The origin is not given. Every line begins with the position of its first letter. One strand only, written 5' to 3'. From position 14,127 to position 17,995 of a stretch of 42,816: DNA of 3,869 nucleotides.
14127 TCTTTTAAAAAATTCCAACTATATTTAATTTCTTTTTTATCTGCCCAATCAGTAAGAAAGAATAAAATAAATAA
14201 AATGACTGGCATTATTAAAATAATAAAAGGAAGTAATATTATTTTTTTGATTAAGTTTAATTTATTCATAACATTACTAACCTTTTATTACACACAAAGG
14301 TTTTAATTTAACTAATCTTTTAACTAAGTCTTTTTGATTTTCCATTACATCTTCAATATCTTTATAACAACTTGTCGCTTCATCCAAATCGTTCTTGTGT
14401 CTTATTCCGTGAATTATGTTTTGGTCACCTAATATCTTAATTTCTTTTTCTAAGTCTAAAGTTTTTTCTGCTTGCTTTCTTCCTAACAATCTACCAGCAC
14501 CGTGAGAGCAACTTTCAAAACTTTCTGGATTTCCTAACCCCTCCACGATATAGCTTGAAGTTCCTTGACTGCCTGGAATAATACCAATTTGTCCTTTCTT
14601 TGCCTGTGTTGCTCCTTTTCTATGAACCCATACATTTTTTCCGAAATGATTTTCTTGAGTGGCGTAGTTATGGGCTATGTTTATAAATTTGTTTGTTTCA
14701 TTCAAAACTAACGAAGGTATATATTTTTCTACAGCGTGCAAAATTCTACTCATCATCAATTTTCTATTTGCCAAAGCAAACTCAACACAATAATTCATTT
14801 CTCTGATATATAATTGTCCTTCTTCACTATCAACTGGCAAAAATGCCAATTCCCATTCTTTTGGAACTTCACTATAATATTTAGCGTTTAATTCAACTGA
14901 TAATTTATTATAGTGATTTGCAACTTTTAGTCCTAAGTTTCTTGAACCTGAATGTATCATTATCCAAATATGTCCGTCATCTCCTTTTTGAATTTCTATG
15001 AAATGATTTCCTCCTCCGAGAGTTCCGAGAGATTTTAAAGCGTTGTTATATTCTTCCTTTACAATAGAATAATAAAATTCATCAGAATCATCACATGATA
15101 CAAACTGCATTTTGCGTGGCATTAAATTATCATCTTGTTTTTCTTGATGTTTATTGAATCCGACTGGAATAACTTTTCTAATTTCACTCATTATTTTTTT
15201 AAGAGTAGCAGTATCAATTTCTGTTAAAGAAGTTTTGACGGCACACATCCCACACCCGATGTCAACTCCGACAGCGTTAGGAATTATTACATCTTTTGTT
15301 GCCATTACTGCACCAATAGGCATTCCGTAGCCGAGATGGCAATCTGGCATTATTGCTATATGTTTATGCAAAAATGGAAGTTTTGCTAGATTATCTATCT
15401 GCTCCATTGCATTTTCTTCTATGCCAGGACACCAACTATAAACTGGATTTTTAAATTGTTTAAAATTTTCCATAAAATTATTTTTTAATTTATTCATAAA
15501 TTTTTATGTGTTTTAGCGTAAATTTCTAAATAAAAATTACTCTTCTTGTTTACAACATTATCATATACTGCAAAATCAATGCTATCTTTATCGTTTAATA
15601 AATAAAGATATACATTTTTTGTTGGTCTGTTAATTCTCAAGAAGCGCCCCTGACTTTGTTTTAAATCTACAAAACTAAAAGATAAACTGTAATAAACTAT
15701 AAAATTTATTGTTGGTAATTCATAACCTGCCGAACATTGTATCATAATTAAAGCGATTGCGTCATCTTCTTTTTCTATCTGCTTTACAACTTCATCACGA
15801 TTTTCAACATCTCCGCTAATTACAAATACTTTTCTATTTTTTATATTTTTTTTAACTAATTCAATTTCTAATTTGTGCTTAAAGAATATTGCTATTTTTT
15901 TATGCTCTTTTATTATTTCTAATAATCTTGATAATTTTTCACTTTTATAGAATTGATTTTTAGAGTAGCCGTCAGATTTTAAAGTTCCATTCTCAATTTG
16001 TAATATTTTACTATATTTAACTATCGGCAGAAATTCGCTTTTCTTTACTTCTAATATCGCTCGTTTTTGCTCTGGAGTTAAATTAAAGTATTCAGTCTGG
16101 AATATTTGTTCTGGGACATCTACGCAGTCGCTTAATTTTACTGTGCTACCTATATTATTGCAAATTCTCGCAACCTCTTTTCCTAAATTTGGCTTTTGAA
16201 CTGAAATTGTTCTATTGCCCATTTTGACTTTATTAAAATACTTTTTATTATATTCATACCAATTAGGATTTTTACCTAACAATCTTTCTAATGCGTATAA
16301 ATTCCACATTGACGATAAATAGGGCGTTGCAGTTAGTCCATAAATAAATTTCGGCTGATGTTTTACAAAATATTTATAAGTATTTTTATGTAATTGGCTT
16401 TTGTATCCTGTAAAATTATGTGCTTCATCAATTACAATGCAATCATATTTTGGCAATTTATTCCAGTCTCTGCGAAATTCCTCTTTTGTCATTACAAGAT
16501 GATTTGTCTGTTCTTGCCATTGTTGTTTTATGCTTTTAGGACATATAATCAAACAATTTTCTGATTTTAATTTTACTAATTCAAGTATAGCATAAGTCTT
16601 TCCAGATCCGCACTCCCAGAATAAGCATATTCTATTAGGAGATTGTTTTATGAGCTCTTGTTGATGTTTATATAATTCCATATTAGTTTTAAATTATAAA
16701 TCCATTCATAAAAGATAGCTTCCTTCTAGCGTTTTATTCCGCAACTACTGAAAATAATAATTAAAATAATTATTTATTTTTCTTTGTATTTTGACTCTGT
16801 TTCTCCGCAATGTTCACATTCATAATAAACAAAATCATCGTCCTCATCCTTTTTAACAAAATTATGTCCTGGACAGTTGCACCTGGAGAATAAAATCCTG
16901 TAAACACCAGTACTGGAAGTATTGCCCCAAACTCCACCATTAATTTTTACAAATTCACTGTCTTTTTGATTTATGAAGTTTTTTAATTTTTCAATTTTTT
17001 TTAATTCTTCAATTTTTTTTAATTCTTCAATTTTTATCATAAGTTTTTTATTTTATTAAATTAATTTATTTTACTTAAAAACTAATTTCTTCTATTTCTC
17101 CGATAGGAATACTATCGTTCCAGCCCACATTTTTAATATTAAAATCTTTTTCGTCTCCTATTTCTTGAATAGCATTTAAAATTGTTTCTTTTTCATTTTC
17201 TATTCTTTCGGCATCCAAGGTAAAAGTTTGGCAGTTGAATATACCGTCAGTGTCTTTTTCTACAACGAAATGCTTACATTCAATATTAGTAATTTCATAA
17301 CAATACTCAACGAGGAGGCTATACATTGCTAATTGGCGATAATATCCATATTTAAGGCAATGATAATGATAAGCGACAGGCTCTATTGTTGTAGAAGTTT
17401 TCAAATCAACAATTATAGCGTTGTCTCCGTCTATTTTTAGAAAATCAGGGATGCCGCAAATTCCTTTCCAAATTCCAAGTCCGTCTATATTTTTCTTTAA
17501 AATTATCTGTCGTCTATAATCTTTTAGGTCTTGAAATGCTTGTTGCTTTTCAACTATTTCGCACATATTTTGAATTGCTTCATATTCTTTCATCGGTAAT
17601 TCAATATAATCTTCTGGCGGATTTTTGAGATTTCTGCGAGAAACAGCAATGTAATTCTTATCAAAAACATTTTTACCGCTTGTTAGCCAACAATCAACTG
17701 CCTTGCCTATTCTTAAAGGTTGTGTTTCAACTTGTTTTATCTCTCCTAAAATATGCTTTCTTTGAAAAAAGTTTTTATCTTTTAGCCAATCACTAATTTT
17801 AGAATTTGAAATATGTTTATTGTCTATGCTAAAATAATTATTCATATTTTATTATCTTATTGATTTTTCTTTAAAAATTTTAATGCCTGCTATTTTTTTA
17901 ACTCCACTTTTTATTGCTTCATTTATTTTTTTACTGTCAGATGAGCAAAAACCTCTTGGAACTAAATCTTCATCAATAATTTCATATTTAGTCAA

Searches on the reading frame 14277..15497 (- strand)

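Call 60: search_protein_families(library=pfam, max_evalue=0.1, proteins=[window:14277-15497:-])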
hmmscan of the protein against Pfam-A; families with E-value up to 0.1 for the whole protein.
window:14277-15497:- (406 aa): 1 family
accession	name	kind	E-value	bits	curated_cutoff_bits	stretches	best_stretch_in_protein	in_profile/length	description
PF01139.22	RtcB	-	1.7e-114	383.8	27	1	33-406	1-426/426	tRNA-splicing ligase RtcB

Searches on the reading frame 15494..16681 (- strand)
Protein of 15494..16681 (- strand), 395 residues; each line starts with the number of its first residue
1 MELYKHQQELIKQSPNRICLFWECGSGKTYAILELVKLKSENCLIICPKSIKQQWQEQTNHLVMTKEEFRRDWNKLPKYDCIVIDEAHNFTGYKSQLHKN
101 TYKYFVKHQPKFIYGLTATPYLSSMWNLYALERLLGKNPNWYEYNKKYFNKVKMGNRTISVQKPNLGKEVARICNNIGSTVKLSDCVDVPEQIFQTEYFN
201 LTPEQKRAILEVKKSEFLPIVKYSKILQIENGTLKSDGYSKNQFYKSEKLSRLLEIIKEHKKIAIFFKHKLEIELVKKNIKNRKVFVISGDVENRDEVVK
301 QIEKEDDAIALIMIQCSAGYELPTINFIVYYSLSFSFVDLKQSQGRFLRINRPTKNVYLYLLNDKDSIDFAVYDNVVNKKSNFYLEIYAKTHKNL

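Call 60: search_protein_families(library=pfam, max_evalue=0.1, proteins=[window:15494-16681:-])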
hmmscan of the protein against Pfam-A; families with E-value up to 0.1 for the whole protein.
window:15494-16681:- (395 aa): 6 families
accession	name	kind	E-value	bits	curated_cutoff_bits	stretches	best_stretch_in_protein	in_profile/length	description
PF04851.21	ResIII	-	2.2e-11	44.4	22.5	2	5-67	6-81/164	Type III restriction enzyme, res subunit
PF00176.29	SNF2-rel_dom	-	7.2e-08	32.3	24.9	2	79-257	126-278/290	SNF2-related domain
PF00271.37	Helicase_C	-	2.9e-07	31.2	23.5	1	248-351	1-110/110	Helicase conserved C-terminal domain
PF00270.35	DEAD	-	3.3e-06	27.4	26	1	53-120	87-160/167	DEAD/DEAH box helicase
PF13401.12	AAA_22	-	0.0092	16.7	27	0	25-91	15-97/130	AAA domain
PF01443.25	Viral_helicase1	-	0.028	14.7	21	1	25-96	8-78/228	Viral superfamily 1 RNA helicase core domain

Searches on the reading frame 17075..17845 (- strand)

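Call 60: search_protein_families(library=pfam, max_evalue=0.1, proteins=[window:17075-17845:-])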
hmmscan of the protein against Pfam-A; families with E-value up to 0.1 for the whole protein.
window:17075-17845:- (256 aa): 2 families
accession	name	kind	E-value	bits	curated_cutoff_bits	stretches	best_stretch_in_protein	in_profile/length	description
PF12684.13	DUF3799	-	7.9e-15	55.7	26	1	31-229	18-211/233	PDDEXK-like domain of unknown function (DUF3799)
PF12705.13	PDDEXK_1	-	0.002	18.5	22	1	111-180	110-170/247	PD-(D/E)XK nuclease superfamily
